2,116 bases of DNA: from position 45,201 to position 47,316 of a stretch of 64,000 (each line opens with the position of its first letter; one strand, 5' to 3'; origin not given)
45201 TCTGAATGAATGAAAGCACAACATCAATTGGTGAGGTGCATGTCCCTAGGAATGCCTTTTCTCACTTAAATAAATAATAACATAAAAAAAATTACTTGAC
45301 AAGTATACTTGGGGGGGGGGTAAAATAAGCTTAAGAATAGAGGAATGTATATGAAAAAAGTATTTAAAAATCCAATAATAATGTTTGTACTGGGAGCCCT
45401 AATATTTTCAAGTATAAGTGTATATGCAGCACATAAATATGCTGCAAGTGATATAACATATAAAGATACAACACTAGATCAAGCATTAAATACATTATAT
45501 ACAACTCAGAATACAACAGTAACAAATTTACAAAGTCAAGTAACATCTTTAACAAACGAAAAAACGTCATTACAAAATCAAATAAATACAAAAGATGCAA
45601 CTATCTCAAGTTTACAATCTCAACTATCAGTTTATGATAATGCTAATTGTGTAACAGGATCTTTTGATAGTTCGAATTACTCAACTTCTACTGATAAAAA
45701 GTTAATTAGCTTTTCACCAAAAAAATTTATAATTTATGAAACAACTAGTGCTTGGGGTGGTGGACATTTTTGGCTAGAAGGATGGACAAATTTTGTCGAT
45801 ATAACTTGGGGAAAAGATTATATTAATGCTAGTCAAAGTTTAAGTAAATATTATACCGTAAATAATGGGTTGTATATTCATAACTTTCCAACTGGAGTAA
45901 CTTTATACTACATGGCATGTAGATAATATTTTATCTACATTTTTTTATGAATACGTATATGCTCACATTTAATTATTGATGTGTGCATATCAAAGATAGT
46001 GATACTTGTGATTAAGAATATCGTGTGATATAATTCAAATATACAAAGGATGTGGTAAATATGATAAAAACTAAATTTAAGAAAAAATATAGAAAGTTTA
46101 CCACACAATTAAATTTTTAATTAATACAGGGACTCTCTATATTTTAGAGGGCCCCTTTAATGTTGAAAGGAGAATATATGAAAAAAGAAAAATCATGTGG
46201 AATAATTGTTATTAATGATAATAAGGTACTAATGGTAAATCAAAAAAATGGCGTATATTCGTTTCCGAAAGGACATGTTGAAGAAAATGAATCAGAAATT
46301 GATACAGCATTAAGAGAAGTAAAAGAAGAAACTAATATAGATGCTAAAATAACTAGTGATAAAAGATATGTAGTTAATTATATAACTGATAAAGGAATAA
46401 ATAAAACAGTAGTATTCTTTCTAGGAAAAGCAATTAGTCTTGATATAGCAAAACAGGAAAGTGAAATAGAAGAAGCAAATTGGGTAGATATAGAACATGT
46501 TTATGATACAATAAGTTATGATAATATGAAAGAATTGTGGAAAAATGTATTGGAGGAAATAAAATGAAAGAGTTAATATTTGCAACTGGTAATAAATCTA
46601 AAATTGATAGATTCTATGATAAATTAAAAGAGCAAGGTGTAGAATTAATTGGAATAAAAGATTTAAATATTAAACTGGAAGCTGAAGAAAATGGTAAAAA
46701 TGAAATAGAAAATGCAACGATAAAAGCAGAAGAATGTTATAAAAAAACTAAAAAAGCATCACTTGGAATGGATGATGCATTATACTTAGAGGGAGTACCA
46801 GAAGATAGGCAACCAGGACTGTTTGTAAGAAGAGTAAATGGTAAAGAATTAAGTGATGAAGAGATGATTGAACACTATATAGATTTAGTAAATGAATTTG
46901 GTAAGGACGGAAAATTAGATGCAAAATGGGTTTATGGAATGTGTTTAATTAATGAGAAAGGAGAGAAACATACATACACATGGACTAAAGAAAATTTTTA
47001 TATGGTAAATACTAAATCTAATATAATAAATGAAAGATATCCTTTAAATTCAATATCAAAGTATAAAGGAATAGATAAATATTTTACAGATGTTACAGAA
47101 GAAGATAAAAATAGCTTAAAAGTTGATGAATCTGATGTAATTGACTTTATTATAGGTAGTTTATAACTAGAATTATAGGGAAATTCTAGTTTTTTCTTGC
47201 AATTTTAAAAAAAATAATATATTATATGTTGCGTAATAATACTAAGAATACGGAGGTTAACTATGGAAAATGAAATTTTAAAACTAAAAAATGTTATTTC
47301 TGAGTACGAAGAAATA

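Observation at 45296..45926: G10 tract in a promoter spacer: probable phase-variable surface protein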

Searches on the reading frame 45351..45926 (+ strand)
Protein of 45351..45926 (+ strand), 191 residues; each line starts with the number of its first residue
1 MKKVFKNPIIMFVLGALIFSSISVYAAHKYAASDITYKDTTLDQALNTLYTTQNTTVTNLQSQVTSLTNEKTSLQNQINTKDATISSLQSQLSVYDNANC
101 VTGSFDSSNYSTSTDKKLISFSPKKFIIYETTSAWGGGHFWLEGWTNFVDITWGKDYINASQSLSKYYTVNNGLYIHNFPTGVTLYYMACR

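Call 6: search_protein_families(library=pfam, proteins=[window:45351-45926:+], max_evalue=1)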
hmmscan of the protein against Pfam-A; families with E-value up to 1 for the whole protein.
window:45351-45926:+ (191 aa): 19 families
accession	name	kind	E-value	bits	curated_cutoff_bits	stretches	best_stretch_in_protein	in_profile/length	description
PF12329.13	TMF_DNA_bd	-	0.0053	17.2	35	1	51-93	29-71/74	TATA element modulatory factor 1 DNA binding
PF07199.16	DUF1411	-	0.0056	16.8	22.3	1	27-97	56-126/194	Protein of unknown function (DUF1411)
PF10234.14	Cluap1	-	0.0076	16.1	25.8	1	40-93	164-217/268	Clusterin-associated protein-1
PF25443.1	ANG-1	-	0.0082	16.8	28.5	1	58-97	42-81/105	ANG-1-like domain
PF06810.17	Phage_scaffold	-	0.0084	16.5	35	1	38-97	12-65/170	Phage capsid assembly scaffolding protein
PF09311.16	Rab5-bind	-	0.014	15.3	33.6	1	39-95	227-282/307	Rabaptin-like protein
PF05911.16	FPP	-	0.014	14.1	40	1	39-122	760-843/871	Filament-like plant protein, long coiled-coil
PF04513.17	Baculo_PEP_C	-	0.016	15.7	38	1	35-88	65-118/140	Baculovirus polyhedron envelope protein, PEP, C terminus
PF16888.10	YwqH-like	-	0.021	15.5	33.7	1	38-89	71-122/123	YwqH-like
PF18504.6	Csm1_N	-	0.022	15.5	26.3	1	64-96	22-54/70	Csm1 N-terminal domain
PF06428.16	Sec2p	-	0.024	15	28.5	1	48-93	29-74/92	GDP/GTP exchange factor Sec2p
PF10473.14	CENP-F_leu_zip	-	0.043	14.3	34.5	1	54-95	65-106/140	Leucine-rich repeats of kinetochore protein Cenp-F/LEK1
PF09312.16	SurA_N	-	0.069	13.8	30.8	1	13-78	46-108/118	SurA N-terminal domain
PF09537.16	DUF2383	-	0.07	13.7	30.8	0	14-71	6-61/111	Domain of unknown function (DUF2383)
PF04859.17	DUF641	-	0.075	13.8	27.6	1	51-98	73-120/127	Plant protein of unknown function (DUF641)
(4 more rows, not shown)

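Call 12: find_encoding_contigs(protein=window:45351-45926:+, flank=3000, max_places=10)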
Protein window:45351-45926:+ (191 aa): 4 contigs read that carry it; 1 place shown.
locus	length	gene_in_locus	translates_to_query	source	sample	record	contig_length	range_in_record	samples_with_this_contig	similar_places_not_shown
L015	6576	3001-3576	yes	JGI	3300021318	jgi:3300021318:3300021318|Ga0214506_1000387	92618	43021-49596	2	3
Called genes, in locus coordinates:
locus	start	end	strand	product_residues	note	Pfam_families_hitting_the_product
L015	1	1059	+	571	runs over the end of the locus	PF00664:ABC_membrane, PF00005:ABC_tran, PF02463:SMC_N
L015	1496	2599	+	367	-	PF02661:Fic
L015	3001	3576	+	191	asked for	-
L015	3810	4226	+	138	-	PF00293:NUDIX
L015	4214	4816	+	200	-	PF01725:Ham1p_like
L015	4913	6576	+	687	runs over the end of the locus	PF00580:UvrD-helicase, PF01443:Viral_helicase1 (faint), PF13245:AAA_19 (faint), PF13538:UvrD_C_2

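Call 15: find_homologous_proteins(query=window:45351-45926:+, max_evalue=0.001)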
Query window:45351-45926:+ (191 aa): 18 proteins with E <= 0.001 among 89 candidates.
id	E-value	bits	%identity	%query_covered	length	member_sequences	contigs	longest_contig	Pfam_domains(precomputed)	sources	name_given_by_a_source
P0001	6.2e-110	383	91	100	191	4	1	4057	-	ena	-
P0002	4.0e-102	358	86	99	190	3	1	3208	-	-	-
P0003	8.4e-41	158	53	93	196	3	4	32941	-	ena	-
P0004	1.3e-32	131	63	65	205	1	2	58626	PF27944.1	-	-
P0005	1.9e-32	131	63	64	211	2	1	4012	PF27944.1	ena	-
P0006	1.1e-27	115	65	52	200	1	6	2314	-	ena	-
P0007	4.1e-26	110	58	58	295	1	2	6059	-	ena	-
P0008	6.4e-26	110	53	69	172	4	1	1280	-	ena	-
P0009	4.3e-23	100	43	100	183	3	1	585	-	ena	-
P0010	5.0e-23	100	43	94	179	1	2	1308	-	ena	-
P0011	6.0e-20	90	56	56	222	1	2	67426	-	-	-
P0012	1.2e-19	89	39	99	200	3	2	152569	-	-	-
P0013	3.7e-16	78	48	59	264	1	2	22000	-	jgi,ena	-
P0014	3.3e-15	75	42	64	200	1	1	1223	-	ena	-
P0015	9.2e-15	73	35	100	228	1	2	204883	-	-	-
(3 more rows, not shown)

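Call 16: find_encoding_contigs(protein=P0001, flank=1500, max_places=10)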
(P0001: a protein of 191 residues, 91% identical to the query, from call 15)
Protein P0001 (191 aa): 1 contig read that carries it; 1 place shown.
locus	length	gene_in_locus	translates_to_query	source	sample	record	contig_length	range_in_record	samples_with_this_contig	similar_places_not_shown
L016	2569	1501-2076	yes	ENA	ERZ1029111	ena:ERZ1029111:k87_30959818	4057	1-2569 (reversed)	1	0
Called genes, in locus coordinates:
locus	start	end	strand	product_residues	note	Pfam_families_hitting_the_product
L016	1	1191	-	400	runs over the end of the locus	PF13936:HTH_38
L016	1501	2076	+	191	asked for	-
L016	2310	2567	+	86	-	?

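Call 17: find_encoding_contigs(protein=P0002, flank=1500, max_places=10)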
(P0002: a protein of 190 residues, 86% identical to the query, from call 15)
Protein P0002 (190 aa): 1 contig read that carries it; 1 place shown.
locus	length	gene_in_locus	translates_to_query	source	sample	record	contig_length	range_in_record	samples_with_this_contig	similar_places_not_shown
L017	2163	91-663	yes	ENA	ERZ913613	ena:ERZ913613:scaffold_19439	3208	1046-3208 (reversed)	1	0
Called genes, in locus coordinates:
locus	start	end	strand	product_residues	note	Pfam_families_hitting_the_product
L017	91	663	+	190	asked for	-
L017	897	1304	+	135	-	PF00293:NUDIX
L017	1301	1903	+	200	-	PF01725:Ham1p_like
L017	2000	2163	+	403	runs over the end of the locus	?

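Call 18: find_encoding_contigs(protein=P0003, flank=1500, max_places=10)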
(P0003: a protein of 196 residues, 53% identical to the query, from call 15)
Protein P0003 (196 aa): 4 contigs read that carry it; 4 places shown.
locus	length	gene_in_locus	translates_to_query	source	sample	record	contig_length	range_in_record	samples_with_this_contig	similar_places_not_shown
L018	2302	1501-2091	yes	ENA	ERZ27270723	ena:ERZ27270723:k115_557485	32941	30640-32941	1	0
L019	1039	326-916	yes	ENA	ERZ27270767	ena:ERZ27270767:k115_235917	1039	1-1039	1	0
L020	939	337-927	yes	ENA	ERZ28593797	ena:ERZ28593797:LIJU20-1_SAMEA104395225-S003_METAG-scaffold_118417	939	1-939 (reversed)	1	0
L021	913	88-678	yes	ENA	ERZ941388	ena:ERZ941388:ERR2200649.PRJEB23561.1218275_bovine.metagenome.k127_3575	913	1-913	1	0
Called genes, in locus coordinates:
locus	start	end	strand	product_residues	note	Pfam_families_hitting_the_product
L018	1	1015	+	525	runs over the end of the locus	PF12733:Cadherin-like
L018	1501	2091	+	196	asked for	-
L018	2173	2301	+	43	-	?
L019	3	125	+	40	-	?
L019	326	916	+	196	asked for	-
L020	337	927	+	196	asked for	-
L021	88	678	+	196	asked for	-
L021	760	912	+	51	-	?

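Call 25: find_encoding_contigs(protein=P0006, flank=1200, max_places=10)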
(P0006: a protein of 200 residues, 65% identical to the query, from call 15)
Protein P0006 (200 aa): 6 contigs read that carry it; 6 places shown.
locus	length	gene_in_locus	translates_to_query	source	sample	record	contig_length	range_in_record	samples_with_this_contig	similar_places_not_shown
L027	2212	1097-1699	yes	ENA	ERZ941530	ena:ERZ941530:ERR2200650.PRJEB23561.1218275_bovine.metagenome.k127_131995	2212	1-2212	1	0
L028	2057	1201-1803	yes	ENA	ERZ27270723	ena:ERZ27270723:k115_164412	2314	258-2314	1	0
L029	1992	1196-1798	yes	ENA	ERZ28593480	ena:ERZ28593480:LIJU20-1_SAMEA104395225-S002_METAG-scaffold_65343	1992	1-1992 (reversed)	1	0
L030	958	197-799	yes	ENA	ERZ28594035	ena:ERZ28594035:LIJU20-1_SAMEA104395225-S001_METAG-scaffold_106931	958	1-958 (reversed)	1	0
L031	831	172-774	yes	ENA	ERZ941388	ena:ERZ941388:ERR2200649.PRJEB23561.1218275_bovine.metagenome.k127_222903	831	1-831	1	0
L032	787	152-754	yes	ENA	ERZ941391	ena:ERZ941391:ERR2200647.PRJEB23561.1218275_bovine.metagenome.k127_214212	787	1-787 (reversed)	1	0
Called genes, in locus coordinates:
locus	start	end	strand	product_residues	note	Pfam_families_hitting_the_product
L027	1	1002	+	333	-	?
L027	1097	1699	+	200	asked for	-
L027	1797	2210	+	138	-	?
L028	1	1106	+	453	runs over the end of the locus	?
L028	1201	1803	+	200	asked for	-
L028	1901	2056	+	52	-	?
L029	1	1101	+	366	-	?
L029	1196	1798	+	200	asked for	-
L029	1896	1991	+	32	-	?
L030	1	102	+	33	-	?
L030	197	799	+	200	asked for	-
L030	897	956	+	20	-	?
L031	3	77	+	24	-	?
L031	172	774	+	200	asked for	-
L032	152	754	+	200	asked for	-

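Call 26: find_encoding_contigs(protein=P0005, flank=1200, max_places=10)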
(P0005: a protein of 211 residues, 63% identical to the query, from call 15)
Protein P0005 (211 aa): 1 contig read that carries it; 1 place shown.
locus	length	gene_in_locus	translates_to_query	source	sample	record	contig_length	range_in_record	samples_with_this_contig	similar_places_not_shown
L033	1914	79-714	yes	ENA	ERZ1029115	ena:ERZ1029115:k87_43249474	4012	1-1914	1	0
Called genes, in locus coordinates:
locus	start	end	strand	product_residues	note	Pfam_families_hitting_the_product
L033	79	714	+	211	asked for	PF27944:CEP162_coil_mid (faint)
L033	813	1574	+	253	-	PF03419:Peptidase_U4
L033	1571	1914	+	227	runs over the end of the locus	PF04542:Sigma70_r2, PF04545:Sigma70_r4, PF01381:HTH_3 (weak)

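Call 27: find_encoding_contigs(protein=P0013, flank=1200, max_places=10)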
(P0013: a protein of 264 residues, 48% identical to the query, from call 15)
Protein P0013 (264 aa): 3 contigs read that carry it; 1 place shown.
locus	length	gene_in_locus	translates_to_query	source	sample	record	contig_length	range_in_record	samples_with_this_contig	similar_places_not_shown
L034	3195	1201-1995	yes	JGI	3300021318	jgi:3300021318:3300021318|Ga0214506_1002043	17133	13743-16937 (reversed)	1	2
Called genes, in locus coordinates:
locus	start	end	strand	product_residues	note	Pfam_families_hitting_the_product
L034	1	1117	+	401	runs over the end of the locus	-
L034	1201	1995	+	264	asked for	-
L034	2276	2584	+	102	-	PF00338:Ribosomal_S10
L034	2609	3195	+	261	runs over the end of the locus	PF00297:Ribosomal_L3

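Call 34: find_encoding_contigs(protein=P0011, flank=1500, max_places=10)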
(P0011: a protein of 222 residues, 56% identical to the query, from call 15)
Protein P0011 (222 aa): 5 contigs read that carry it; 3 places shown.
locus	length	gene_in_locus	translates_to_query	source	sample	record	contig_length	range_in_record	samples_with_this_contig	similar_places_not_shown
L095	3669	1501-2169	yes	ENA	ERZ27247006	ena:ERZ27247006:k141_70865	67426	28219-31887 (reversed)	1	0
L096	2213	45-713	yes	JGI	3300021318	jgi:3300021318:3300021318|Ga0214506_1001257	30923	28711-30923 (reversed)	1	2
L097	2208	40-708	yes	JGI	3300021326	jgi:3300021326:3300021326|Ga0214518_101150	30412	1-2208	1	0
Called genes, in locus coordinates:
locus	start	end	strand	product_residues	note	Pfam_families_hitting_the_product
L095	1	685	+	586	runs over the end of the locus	PF07973:tRNA_SAD, PF00587:tRNA-synt_2b, PF03129:HGTP_anticodon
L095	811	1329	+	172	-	-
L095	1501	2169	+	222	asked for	-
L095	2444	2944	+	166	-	-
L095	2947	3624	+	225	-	PF08032:SpoU_sub_bind, PF00588:SpoU_methylase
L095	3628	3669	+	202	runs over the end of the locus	PF08281:Sigma70_r4_2 (weak), PF00196:GerE (weak)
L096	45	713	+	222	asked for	-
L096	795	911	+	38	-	-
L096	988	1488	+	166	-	-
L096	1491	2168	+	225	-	PF08032:SpoU_sub_bind, PF00588:SpoU_methylase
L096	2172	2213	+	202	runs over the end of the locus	PF08281:Sigma70_r4_2 (weak), PF00196:GerE (weak)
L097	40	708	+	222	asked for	-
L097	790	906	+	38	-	-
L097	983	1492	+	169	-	-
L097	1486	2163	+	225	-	PF08032:SpoU_sub_bind, PF00588:SpoU_methylase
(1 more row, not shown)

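Call 35: find_encoding_contigs(protein=P0015, flank=1500, max_places=10)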
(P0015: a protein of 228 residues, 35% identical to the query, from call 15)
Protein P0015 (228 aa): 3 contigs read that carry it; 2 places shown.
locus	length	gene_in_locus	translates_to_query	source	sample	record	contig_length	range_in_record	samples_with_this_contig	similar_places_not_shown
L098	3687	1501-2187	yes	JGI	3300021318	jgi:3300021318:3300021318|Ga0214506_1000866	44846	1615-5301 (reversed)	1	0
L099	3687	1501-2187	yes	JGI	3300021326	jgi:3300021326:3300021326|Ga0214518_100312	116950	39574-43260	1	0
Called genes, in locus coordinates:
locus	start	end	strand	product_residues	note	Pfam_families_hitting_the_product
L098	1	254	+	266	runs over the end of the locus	PF06182:ABC2_membrane_6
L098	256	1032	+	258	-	PF06182:ABC2_membrane_6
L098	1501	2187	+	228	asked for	-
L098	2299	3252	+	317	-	PF13302:Acetyltransf_3 (weak), PF00583:Acetyltransf_1, PF13673:Acetyltransf_10 (faint), PF13508:Acetyltransf_7, PF00583:Acetyltransf_1 (weak)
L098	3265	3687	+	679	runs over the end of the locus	?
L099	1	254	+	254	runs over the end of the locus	PF01061:ABC2_membrane (weak), PF06182:ABC2_membrane_6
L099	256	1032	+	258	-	PF06182:ABC2_membrane_6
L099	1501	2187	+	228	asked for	-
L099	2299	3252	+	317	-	PF13302:Acetyltransf_3 (weak), PF00583:Acetyltransf_1, PF13673:Acetyltransf_10 (faint), PF13508:Acetyltransf_7, PF00583:Acetyltransf_1 (weak)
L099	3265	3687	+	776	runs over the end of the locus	PF12705:PDDEXK_1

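Call 77: find_encoding_contigs(protein=P0007, flank=400, max_places=10)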
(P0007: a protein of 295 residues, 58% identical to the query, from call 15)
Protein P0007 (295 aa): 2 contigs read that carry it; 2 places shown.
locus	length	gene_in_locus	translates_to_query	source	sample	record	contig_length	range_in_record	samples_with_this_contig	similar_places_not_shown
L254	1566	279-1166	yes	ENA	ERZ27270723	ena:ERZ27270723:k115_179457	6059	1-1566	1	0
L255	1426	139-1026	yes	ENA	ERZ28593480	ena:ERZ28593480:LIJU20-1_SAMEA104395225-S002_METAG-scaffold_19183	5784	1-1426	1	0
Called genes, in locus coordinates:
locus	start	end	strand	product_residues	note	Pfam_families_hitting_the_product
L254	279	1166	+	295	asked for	-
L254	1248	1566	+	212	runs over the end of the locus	-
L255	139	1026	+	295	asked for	-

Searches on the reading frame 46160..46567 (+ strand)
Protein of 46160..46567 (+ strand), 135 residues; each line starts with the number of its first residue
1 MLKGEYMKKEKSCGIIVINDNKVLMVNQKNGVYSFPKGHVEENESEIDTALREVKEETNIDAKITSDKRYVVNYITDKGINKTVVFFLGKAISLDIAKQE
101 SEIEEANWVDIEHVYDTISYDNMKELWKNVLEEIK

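Call 6: search_protein_families(library=pfam, proteins=[window:46160-46567:+], max_evalue=1)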
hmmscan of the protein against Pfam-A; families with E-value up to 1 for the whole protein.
window:46160-46567:+ (135 aa): 4 families
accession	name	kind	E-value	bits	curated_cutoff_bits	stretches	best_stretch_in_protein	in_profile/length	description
PF00293.34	NUDIX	-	1.9e-17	64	21.1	1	12-114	5-118/134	NUDIX domain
PF22327.2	Nudt16-like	-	3.2e-05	24.4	27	1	19-97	21-101/161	U8 snoRNA-decapping enzyme-like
PF14815.12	NUDIX_4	-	0.0092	16.2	35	1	22-114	11-98/113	NUDIX domain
PF07660.19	STN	-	0.14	12.4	28.4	1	45-72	23-49/52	Secretin and TonB N terminus short domain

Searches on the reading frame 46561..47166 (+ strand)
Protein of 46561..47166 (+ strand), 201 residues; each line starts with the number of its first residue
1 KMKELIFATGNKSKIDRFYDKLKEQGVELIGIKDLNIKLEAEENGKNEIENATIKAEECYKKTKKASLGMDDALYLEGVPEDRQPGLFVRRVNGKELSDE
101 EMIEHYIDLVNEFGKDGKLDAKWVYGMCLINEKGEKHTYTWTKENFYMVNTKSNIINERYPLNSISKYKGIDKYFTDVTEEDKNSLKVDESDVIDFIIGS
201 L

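Call 6: search_protein_families(library=pfam, proteins=[window:46561-47166:+], max_evalue=1)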
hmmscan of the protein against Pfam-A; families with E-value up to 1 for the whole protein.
window:46561-47166:+ (201 aa): 5 families
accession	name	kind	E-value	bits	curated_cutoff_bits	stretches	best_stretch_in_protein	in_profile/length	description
PF01725.21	Ham1p_like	-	5.3e-13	49.7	22.5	1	5-138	1-128/186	Ham1 family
PF12130.13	bMERB_dom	-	0.029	14.9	24.6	0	132-191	30-89/134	Bivalent Mical/EHBP Rab binding domain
PF16947.10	Ferredoxin_N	-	0.045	14.3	25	1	91-117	34-61/65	N-terminal region of 4Fe-4S ferredoxin iron-sulfur binding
PF23310.1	TPR_27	-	0.099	12.8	27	1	107-138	49-80/110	Plant tetratrico peptide repeats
PF13810.12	DUF4185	-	0.16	11.6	39.5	1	63-108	163-207/309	Domain of unknown function (DUF4185)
